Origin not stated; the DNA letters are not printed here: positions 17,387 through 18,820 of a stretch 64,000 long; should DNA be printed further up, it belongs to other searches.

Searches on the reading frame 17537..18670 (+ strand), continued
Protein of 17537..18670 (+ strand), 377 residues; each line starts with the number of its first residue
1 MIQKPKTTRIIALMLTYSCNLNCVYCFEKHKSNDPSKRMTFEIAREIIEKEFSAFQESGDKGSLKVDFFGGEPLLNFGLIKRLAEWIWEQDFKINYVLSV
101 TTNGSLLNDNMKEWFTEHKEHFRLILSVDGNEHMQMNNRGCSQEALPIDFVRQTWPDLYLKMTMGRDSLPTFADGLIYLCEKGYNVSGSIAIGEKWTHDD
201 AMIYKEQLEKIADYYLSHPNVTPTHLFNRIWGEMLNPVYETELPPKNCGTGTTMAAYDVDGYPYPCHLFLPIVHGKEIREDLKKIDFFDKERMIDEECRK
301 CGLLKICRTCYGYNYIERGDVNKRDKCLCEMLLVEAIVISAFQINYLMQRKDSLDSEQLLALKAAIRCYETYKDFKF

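Call 55: find_encoding_contigs(protein=P0136, flank=3000, max_places=3)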
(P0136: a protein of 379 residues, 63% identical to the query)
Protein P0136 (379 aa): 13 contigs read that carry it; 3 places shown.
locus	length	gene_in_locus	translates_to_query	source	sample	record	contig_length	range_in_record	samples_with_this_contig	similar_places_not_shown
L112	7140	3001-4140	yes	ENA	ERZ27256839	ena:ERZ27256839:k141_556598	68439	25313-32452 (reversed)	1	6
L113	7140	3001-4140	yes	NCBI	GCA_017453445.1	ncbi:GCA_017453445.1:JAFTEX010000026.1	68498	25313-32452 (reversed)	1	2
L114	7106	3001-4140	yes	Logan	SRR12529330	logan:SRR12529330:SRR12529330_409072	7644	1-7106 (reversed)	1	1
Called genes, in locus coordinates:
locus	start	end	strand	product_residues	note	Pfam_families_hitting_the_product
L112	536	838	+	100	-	-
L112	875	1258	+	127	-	-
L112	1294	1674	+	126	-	-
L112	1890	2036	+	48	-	-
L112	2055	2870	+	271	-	-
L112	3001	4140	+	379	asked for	PF13353:Fer4_12 (weak), PF04055:Radical_SAM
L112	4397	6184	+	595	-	PF02624:YcaO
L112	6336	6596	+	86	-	-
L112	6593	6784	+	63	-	PF06769:YoeB_toxin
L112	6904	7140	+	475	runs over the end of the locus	PF13145:Rotamase_2, PF00639:Rotamase, PF13616:Rotamase_3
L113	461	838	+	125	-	-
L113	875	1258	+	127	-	-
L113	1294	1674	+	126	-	-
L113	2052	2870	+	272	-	-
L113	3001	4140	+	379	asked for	PF13353:Fer4_12 (weak), PF04055:Radical_SAM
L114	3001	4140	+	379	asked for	PF13353:Fer4_12 (weak), PF04055:Radical_SAM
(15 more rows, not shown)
